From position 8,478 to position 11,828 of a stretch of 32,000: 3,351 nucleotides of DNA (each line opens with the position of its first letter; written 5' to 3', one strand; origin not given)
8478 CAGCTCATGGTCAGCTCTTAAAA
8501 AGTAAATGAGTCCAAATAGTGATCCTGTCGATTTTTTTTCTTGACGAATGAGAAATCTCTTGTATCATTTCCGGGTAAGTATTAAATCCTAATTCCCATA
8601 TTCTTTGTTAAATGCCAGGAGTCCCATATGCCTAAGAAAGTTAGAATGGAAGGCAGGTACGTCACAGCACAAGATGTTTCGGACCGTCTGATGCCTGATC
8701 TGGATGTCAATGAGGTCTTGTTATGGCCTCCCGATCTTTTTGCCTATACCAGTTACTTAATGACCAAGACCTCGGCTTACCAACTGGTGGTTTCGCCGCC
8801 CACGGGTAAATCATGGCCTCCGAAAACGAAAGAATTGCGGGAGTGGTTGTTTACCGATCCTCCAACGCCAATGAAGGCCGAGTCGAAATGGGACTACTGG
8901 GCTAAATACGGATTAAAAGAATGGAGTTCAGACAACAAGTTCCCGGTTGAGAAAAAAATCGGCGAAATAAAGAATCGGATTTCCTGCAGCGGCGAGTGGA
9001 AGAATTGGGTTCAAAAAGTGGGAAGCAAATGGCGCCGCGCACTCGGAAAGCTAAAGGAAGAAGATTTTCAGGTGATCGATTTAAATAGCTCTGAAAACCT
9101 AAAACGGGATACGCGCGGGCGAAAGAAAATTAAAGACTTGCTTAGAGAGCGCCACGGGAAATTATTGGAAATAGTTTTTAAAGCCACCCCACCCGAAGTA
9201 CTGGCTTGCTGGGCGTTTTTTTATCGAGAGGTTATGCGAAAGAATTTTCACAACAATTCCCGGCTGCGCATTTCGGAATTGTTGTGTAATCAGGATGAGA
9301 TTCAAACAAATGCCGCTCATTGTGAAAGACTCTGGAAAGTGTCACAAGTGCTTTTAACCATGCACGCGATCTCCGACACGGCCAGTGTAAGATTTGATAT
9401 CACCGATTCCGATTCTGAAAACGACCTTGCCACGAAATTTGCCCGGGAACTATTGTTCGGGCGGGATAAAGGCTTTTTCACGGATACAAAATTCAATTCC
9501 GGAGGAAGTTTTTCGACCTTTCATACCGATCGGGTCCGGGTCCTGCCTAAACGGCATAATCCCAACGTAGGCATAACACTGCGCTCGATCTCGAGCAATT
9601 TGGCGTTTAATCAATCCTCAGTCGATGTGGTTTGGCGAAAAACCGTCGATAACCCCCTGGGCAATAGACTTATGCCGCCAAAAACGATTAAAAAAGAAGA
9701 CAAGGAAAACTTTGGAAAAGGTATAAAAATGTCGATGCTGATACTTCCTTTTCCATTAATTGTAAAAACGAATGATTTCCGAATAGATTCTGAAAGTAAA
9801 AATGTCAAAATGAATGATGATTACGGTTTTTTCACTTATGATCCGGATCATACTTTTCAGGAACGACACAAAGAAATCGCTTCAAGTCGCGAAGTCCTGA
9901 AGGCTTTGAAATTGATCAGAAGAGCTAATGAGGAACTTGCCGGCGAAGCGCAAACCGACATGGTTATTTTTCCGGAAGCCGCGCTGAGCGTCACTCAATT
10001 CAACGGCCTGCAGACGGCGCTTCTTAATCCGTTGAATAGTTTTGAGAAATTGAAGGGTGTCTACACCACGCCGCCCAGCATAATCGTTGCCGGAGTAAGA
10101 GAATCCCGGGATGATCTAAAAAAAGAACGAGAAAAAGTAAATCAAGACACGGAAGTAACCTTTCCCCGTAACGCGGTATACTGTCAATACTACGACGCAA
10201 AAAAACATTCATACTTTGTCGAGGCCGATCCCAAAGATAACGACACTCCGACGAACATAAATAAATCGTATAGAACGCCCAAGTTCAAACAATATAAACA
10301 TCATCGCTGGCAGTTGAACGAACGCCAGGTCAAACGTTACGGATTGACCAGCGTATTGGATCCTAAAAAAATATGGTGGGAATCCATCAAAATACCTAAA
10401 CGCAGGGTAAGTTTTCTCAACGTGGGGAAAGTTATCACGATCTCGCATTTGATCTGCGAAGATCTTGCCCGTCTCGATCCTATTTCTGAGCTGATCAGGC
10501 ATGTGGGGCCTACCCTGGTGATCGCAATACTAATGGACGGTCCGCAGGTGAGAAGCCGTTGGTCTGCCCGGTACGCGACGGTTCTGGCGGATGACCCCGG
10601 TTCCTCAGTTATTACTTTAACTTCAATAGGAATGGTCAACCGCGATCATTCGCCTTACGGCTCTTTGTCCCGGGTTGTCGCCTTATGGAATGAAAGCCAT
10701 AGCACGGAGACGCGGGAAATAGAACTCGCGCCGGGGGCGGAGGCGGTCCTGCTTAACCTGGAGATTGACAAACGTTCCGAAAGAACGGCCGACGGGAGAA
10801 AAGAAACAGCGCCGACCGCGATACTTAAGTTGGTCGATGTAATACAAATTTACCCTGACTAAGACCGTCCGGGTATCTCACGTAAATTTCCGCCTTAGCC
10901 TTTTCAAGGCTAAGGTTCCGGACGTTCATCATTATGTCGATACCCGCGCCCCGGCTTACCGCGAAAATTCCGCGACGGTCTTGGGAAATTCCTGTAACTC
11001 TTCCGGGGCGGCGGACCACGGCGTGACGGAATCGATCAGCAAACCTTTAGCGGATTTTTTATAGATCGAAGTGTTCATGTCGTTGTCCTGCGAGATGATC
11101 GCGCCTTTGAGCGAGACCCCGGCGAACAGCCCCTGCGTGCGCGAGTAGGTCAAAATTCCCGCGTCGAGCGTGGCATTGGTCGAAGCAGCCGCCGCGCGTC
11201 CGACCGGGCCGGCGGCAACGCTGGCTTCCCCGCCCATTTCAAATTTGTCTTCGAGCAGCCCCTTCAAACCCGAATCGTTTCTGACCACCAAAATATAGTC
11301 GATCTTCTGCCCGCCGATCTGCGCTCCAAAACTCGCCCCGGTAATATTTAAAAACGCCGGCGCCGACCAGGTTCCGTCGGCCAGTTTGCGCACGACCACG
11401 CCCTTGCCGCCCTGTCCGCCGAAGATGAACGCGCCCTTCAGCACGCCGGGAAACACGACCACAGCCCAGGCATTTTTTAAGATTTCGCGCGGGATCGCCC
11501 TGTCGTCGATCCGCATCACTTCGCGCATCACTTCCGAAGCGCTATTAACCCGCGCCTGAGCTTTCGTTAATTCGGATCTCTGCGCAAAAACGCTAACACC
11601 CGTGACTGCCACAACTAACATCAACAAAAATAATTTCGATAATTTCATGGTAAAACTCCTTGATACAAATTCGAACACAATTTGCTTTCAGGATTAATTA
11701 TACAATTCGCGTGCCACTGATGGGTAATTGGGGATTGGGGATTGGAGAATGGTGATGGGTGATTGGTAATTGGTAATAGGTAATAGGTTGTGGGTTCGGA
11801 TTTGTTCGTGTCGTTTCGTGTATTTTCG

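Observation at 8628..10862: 744-aa orphan: unknown N-terminal half fused to a nitrilase-superfamily-like Glu-Lys-Cys domain with long insertions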

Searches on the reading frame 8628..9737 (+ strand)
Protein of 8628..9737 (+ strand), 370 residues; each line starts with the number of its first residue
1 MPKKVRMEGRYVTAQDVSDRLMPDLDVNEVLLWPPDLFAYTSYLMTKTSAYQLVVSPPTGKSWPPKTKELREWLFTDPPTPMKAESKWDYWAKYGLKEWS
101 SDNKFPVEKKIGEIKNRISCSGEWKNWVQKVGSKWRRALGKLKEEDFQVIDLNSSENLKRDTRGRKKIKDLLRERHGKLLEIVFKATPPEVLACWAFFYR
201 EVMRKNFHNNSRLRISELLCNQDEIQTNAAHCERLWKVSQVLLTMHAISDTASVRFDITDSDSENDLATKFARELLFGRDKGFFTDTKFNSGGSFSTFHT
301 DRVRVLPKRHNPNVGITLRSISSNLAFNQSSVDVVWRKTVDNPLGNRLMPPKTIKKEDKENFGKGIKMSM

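Call 4: search_protein_families(library=pfam, proteins=[window:8628-9737:+], max_evalue=10)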
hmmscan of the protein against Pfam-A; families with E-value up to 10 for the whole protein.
window:8628-9737:+ (370 aa): 0 families
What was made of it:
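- On DRT1 / UG5 RT-nitrilase defence proteins: No RT domain by Pfam (call 4).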

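Call 65: predict_structure(alignment_id=A4)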
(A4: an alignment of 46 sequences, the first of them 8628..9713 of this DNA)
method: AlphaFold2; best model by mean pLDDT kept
length: 362 residues; sequences in the alignment: 46
mean_pLDDT: 80.6   pTM: 0.83
mean pLDDT of the five models: 80.6, 80.2, 80.0, 80.0, 79.8
residues with pLDDT >= 90: 193; 70-90: 62; 50-70: 69; < 50: 38
segments of 3 or more residues with pLDDT < 50: 1-3, 309-312, 320-339, 354-362
pLDDT, mean of each block of 10 residues (from residue 1): 57 92 91 95 92 94 92 78 79 91 85 91 93 96 95 70 83 93 97 96 93 96 97 96 95 79 78 84 59 78 55 50 41 45 60 45 35
secondary structure, 60 per line:
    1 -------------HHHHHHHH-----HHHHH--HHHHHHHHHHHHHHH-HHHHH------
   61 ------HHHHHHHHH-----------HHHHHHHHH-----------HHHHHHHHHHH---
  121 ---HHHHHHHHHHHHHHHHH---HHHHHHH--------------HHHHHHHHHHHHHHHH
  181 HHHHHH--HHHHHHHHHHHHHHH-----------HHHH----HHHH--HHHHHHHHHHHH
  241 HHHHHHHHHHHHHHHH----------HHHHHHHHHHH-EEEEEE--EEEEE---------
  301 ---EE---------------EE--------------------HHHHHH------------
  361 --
elements in order: H14-21 H27-31 H34-48 H50-54 H67-75 H87-95 H107-117 H124-140 H144-150 H165-186 H189-203 H215-218 H223-226 H229-256 H267-277 E279-284 E287-291 H343-348

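Call 67: fold_search(model_id=the predicted structure, library=pdb)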
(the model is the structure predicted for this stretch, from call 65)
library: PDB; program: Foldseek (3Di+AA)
matches with E <= 10: 216; with E <= 0.001: 0
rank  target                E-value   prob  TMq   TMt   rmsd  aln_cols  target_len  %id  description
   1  6c3i_A                5.4e-01  0.07  0.11  0.10  22.9       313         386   12  Crystal structure of the Deinococcus radiodurans Nramp/MntH divalent transition metal transporter G45R mutant in an in (released 2019-02-13)
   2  8e60                  6.2e-01  0.07  0.11  0.11  23.7       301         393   12  X-ray structure of the Deinococcus radiodurans Nramp/MntH divalent transition metal transporter WT in an occluded, manga (released 2023-05-03)
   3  6c3i_B                7.1e-01  0.06  0.11  0.10  20.7       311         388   12  Crystal structure of the Deinococcus radiodurans Nramp/MntH divalent transition metal transporter G45R mutant in an in (released 2019-02-13)
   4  8e6i                  7.8e-01  0.06  0.12  0.11  20.3       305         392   12  X-ray structure of the Deinococcus radiodurans Nramp/MntH divalent transition metal transporter M230A mutant in an inwar (released 2023-05-03)
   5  8e6m                  7.8e-01  0.04  0.10  0.09  24.2       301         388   12  X-ray structure of the Deinococcus radiodurans Nramp/MntH divalent transition metal transporter WT in an inward-open, ca (released 2023-05-03)
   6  8zyv_E                8.9e-01  0.06  0.11  0.16  19.0       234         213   12  Bacterial flagellar sodium-driven stator PomA5PomB2 with 100 mM NaCl (released 2025-01-01)
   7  2q98                  9.4e-01  0.10  0.15  0.23  19.3       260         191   11  X-ray structure of a prolactin antagonist (released 2007-09-11)
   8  5tud_D                1.0e+00  0.03  0.11  0.11  27.4       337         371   12  Structural Insights into the Extracellular Recognition of the Human Serotonin 2B Receptor by an Antibody (released 2017-07-26)
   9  8e5s                  1.1e+00  0.05  0.11  0.11  24.1       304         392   12  X-ray structure of the Deinococcus radiodurans Nramp/MntH divalent transition metal transporter WT in an occluded state (released 2023-05-03)
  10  9bfj                  1.4e+00  0.04  0.12  0.10  21.7       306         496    8  Cryo-EM structure of human CHT1 in the choline bound state (released 2024-11-06)
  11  8zqq_A                1.4e+00  0.03  0.10  0.08  22.0       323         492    7  Human high-affinity choline transporter CHT1 bound to choline under NaCl condition, with sodium and chloride ions coor (released 2024-12-04)
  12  7zjk_A                1.6e+00  0.06  0.14  0.19  19.0       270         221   10  CspZ (BbCRASP-2) from Borrelia burgdorferi strain B408 (released 2023-04-19)
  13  8e6h                  1.6e+00  0.04  0.11  0.10  23.5       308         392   11  X-ray structure of the Deinococcus radiodurans Nramp/MntH divalent transition metal transporter A47W mutant in an occlud (released 2023-05-03)
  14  4kpp_A                1.6e+00  0.04  0.13  0.12  23.4       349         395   11  Crystal Structure of H+/Ca2+ Exchanger CAX (released 2013-06-26)
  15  4tql_A                1.6e+00  0.03  0.09  0.13  28.1       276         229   14  Computationally designed three helix bundle (released 2014-10-15)
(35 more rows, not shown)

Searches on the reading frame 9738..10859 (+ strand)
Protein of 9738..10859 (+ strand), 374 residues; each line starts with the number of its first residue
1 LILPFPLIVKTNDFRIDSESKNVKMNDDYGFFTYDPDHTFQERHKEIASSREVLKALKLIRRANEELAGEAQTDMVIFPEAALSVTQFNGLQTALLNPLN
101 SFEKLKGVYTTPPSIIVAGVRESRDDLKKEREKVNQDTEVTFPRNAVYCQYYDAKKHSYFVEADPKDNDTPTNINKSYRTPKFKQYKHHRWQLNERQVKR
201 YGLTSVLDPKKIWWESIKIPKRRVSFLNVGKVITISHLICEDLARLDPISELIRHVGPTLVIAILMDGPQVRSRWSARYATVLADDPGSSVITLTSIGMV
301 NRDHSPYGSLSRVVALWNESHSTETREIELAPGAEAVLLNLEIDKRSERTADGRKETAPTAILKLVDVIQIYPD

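Call 4: search_protein_families(library=pfam, proteins=[window:9738-10859:+], max_evalue=10)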
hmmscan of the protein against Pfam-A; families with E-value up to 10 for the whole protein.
window:9738-10859:+ (374 aa): 1 family
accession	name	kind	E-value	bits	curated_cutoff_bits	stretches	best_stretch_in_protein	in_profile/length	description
PF00795.27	CN_hydrolase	-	0.0088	15.8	23.2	1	52-130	17-87/256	Carbon-nitrogen hydrolase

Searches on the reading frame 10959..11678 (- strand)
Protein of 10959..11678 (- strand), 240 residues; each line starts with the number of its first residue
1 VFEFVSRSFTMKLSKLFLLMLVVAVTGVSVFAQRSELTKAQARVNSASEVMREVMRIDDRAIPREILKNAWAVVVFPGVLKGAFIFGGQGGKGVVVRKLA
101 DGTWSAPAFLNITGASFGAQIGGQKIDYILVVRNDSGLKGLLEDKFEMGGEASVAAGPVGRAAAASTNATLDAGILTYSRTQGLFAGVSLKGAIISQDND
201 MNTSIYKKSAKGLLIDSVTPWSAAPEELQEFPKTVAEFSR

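Call 61: search_protein_families(library=pfam, proteins=[window:10959-11678:-], max_evalue=0.001)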
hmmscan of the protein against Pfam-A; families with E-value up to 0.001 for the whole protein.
window:10959-11678:- (240 aa): 1 family
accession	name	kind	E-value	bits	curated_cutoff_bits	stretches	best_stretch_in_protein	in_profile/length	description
PF04366.17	Ysc84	-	3.2e-33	114.6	25.1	1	113-230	1-122/127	Las17-binding protein actin regulator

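Call 100: find_related_loci(query=window:10959-11678:-, collection=metagenome_contigs, flank=7000)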
Query window:10959-11678:- (240 aa) in metagenome_contigs; peptide patterns used: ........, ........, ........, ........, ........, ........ (x = any residue, [..] = any of these).
589 stretches matched a pattern; 394 encode a relative of the query (tblastn E <= 1e-3); the best 80 are kept; 80 distinct loci.
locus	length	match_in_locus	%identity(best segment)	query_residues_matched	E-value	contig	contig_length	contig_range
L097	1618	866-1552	83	11-240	1e-127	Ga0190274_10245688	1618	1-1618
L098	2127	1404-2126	65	3-240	2e-97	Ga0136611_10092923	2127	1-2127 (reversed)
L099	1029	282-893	67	36-240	8e-96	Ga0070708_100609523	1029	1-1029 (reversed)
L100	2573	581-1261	60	21-240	2e-86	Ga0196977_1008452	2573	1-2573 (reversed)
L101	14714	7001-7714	63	7-240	4e-92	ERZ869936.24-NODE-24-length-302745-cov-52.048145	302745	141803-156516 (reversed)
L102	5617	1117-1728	60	36-240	5e-79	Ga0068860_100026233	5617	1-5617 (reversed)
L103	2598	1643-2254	60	36-240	2e-80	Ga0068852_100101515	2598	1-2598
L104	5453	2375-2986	60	36-240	6e-79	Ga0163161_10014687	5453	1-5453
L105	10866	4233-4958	52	1-239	3e-77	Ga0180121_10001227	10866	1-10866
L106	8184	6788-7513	51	1-239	1e-76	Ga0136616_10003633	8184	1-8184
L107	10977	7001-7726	52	1-239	7e-77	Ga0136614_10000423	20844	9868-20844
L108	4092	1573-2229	55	21-239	9e-77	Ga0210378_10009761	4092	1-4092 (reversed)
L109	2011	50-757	51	4-239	3e-79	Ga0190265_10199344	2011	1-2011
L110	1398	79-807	50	1-239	8e-81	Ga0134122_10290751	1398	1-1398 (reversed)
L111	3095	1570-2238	52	16-239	6e-75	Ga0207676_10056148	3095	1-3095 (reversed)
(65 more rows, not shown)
